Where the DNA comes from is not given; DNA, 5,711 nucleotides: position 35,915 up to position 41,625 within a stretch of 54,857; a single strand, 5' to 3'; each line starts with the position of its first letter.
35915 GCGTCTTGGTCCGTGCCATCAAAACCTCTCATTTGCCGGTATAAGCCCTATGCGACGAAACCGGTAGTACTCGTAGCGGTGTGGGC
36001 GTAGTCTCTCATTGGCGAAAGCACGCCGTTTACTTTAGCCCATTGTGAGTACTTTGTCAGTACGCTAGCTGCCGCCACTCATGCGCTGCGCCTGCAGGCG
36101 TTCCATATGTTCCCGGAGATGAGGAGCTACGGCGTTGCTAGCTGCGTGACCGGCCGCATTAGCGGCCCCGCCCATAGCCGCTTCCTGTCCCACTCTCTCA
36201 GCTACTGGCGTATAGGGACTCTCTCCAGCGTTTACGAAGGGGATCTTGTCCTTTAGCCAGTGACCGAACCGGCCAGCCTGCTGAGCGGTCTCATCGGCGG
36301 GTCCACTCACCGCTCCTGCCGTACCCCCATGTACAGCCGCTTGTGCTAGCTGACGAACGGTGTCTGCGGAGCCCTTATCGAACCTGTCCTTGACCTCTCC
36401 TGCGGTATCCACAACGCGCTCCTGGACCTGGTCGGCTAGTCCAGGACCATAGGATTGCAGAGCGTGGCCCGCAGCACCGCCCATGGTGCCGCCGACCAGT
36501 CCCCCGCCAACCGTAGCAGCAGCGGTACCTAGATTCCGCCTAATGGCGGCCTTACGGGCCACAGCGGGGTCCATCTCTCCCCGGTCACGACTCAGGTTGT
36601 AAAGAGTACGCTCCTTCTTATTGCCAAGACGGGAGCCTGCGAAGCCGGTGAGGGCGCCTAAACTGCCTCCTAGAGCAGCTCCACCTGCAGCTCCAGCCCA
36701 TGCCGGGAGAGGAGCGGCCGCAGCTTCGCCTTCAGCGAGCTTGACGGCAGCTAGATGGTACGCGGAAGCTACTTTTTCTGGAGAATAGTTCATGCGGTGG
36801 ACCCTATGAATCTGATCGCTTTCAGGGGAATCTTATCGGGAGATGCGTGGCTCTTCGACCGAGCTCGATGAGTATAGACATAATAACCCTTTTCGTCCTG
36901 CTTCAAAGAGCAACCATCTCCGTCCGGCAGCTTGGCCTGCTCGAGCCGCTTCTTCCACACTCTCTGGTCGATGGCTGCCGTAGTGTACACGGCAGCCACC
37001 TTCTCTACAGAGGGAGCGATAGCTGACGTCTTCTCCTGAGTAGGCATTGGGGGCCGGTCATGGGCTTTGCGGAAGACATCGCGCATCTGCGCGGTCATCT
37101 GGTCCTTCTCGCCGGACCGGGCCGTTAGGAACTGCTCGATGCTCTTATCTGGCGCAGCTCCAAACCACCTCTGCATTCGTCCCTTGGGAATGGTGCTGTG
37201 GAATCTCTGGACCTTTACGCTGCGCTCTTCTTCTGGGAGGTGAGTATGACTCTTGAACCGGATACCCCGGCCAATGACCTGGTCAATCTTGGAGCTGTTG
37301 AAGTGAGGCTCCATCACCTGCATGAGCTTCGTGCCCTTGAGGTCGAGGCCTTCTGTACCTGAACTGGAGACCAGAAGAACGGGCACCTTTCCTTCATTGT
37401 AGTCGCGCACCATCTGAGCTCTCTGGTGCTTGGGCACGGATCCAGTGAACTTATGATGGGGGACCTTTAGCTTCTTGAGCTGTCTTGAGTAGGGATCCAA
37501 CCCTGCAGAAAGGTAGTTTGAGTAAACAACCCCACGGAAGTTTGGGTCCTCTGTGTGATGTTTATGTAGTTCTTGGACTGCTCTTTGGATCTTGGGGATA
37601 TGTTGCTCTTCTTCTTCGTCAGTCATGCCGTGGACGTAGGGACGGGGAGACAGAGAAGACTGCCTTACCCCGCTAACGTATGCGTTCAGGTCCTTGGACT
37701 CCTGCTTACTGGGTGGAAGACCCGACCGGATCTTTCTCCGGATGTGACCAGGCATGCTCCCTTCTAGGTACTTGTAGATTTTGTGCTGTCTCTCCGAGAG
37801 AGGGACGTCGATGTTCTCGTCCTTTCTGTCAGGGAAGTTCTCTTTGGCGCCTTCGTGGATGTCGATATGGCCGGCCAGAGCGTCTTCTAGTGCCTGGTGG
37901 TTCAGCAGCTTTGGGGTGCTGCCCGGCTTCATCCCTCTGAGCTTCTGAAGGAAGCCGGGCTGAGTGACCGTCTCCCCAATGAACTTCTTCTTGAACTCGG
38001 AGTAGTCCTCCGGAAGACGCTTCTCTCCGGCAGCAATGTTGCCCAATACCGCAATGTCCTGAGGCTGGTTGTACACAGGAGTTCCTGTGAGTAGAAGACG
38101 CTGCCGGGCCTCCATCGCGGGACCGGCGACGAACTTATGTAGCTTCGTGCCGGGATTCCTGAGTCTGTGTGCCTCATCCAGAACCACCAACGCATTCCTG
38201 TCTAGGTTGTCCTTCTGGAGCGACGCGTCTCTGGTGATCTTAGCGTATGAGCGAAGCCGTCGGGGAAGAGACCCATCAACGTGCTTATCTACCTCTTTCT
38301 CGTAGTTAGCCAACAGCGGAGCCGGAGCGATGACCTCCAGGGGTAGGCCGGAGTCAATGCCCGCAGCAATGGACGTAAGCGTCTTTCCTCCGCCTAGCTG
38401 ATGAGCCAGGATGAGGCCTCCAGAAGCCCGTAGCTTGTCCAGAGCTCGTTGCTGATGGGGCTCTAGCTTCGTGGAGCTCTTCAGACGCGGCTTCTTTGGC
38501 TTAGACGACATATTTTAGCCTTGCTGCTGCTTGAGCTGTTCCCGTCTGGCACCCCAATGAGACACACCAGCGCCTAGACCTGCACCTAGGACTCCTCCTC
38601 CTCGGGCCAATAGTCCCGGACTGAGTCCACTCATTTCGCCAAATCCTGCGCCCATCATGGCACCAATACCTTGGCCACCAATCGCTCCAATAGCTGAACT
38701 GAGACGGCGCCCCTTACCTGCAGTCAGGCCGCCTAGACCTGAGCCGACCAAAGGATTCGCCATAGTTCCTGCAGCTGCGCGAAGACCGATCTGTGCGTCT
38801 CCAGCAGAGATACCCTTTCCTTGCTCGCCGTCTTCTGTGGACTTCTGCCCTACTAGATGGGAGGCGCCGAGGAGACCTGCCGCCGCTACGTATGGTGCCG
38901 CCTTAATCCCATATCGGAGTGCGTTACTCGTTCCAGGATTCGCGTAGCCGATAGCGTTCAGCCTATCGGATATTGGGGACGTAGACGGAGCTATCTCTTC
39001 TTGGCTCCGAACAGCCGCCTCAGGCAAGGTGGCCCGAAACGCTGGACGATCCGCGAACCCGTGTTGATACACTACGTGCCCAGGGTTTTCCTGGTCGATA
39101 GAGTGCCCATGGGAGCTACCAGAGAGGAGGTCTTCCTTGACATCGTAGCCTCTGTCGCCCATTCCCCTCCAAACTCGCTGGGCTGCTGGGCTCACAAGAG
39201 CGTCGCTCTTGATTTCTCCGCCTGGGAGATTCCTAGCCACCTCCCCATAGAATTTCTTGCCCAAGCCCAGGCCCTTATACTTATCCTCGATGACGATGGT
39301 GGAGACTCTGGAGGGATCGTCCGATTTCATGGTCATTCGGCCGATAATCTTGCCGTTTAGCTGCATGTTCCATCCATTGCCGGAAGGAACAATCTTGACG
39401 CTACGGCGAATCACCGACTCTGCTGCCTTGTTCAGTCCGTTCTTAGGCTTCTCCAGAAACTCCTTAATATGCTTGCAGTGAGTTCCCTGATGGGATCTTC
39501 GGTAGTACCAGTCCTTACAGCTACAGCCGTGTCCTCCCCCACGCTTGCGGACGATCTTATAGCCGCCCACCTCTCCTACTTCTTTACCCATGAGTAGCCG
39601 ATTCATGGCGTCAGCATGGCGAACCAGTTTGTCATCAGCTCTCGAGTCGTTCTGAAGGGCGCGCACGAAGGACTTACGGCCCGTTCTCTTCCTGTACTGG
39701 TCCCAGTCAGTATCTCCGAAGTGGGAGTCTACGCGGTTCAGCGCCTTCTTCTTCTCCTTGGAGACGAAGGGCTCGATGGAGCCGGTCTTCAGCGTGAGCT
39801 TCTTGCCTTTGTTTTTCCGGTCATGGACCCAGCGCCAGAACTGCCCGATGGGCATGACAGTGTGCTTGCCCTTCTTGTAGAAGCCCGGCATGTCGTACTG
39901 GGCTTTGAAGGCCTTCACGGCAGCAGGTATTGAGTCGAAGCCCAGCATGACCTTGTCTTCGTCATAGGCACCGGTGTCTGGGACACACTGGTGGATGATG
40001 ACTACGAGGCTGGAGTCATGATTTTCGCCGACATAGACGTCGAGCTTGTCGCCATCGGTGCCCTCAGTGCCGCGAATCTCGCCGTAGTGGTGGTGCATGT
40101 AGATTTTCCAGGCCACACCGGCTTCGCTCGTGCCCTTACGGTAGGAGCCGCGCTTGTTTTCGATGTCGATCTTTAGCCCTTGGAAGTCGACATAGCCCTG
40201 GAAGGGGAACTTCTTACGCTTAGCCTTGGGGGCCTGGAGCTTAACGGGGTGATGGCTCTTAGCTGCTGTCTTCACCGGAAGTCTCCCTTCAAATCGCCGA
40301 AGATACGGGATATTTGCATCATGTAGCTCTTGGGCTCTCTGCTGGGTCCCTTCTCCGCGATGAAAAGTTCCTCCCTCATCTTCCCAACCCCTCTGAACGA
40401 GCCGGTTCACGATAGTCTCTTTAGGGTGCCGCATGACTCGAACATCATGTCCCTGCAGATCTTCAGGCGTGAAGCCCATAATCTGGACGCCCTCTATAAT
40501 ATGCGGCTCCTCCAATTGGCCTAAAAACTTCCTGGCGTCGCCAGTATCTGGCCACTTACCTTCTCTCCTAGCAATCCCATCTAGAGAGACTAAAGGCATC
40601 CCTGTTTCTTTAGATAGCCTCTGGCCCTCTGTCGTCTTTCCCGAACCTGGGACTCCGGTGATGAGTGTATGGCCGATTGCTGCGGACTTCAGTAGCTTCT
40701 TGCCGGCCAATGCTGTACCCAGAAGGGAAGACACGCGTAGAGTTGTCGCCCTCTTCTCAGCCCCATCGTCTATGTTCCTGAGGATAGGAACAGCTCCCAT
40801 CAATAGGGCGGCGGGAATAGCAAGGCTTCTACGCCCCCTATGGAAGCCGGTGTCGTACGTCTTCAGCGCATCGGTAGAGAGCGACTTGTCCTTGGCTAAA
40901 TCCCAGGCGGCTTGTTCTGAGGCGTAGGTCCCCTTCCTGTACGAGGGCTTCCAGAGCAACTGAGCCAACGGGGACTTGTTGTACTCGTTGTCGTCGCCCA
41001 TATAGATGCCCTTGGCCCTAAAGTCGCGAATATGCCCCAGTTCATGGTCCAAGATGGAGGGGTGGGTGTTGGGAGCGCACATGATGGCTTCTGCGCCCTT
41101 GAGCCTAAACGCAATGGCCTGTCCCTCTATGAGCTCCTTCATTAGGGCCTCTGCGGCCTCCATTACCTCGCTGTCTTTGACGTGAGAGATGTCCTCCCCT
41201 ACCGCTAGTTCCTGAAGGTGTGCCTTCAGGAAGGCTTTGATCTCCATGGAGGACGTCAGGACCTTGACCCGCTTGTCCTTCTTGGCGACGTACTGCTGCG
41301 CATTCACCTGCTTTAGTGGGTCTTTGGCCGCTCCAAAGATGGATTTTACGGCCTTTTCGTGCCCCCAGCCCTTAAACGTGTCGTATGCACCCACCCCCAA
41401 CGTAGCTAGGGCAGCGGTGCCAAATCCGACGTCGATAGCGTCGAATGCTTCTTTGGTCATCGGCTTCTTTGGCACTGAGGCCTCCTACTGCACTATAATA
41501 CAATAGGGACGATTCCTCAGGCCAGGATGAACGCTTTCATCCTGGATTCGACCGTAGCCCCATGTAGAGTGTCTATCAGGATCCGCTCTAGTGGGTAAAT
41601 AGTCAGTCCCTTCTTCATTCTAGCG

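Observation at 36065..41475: Polyvalent-protein module: 986-aa multidomain protein + SNF2 helicase + Gly-zipper protein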

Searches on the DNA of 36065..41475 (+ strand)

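Call 8: search_dna_similar(query=window:36065-41475:+, collection=phages, mode=near, max_rows=20)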
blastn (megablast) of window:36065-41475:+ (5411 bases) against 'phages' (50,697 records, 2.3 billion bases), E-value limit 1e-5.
No match.

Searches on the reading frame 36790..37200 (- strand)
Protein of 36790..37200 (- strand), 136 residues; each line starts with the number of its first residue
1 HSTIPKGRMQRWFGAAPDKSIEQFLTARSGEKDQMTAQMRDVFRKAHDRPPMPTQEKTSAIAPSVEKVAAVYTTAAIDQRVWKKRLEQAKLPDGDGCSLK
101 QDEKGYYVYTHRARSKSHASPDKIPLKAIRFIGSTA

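Call 18: search_protein_families(library=pfam, proteins=[window:36790-37200:-], max_evalue=10)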
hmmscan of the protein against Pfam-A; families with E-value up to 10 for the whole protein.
window:36790-37200:- (136 aa): 0 families
